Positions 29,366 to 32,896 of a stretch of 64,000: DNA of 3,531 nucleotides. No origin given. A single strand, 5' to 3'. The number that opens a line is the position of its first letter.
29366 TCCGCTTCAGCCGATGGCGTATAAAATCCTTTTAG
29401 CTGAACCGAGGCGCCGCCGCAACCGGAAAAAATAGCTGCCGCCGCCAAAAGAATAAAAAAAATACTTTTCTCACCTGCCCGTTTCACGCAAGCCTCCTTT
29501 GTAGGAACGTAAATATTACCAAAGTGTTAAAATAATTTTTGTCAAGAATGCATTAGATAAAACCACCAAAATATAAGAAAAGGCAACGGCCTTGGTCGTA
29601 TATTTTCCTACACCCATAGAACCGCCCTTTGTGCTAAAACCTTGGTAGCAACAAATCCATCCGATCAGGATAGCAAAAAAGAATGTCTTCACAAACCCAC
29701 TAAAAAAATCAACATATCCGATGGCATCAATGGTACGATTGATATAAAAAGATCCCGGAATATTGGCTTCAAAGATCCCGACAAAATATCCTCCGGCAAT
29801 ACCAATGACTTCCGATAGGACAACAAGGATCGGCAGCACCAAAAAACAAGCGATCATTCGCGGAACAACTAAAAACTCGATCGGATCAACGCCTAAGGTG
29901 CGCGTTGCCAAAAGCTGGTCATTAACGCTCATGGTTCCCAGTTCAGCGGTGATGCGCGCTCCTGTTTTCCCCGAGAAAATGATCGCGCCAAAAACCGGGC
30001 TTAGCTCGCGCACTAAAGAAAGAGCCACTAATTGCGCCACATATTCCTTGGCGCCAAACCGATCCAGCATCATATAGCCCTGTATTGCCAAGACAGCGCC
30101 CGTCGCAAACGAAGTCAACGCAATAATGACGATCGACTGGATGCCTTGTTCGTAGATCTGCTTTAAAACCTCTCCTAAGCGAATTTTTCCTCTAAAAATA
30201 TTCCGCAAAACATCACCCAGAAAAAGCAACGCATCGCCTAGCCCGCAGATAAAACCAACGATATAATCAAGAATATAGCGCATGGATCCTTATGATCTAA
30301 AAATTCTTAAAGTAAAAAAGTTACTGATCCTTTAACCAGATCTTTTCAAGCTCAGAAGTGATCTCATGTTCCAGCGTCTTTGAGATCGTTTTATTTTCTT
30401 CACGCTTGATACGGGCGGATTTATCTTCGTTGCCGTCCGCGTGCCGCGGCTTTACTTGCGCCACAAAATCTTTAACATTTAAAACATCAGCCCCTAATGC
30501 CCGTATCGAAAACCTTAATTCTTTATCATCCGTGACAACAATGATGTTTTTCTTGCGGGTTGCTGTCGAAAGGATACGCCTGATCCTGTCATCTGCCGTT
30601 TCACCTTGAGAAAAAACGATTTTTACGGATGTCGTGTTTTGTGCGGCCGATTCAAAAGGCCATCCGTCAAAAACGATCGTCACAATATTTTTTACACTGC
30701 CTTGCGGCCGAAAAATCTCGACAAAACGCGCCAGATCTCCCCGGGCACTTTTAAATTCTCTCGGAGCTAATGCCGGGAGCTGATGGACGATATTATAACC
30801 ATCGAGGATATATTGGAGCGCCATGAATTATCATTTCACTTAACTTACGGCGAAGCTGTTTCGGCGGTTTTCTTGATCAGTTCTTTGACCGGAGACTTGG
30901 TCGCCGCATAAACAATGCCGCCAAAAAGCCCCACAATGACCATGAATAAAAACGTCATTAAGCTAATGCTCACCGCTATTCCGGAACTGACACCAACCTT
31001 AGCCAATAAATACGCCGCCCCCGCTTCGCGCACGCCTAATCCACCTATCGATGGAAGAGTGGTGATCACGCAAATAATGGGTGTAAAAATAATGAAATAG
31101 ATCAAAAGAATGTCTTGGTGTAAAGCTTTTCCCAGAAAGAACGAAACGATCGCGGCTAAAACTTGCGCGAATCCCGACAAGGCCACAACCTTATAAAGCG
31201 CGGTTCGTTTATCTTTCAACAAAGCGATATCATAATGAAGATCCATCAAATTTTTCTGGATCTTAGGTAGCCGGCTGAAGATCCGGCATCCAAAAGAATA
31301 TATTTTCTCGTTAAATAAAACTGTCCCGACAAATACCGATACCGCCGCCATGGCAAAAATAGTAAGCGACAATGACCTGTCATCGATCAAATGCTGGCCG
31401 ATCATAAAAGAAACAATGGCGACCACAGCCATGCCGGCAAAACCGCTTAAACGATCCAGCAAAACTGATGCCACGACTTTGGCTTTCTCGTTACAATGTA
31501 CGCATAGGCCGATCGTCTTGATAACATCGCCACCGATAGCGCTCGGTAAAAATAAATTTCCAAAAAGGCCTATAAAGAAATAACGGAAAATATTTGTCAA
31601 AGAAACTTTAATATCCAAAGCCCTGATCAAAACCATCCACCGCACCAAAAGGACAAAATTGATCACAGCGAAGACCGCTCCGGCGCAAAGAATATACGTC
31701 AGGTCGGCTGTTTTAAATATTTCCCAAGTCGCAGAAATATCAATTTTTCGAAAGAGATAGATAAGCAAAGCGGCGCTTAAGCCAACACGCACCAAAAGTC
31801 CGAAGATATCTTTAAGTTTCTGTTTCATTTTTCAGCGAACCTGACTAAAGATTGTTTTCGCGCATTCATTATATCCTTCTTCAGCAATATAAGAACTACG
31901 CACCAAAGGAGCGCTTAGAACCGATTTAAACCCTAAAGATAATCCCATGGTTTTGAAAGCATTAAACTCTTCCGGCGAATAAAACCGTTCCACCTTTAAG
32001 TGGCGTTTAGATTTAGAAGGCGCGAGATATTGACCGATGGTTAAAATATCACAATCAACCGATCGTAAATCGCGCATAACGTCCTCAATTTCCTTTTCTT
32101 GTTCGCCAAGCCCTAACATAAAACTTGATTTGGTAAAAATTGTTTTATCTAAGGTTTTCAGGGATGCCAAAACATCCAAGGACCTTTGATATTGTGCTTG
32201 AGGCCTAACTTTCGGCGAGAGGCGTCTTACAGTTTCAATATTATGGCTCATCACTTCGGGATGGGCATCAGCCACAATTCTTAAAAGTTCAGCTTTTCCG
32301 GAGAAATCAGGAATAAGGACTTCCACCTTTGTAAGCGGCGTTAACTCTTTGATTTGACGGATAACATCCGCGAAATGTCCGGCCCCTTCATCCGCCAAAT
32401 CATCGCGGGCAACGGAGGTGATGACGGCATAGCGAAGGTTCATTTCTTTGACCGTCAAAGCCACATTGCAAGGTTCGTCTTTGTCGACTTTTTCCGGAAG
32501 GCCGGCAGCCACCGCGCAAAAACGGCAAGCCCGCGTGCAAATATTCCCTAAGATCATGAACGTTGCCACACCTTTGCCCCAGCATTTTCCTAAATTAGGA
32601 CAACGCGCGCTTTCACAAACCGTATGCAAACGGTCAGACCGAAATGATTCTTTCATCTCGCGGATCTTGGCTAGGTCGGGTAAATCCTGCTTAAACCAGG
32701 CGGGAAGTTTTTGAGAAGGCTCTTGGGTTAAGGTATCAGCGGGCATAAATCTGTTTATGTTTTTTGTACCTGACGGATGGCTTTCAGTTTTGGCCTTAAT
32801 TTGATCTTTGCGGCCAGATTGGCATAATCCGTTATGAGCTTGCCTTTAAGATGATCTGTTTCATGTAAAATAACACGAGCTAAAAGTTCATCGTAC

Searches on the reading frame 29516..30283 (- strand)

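Call 12: search_protein_families(library=pfam, proteins=[window:29516-30283:-])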
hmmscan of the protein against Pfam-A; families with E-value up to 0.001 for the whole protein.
window:29516-30283:- (255 aa): 1 family
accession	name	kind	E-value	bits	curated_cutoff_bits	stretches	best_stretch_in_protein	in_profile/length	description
PF02405.21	MlaE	-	8.6e-72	241.6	22.5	1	40-249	2-211/212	Permease MlaE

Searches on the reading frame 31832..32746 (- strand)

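Call 11: search_protein_families(library=pfam, proteins=[window:31832-32746:-])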
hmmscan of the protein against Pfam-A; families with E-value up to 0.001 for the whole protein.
window:31832-32746:- (304 aa): 2 families
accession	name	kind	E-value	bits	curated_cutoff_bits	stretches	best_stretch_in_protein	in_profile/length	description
PF04055.27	Radical_SAM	-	9.4e-15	55.6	29.5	1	64-227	1-166/166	Radical SAM superfamily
PF16881.10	LIAS_N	-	4.4e-07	30.7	27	1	10-49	57-96/96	N-terminal domain of lipoyl synthase of Radical_SAM family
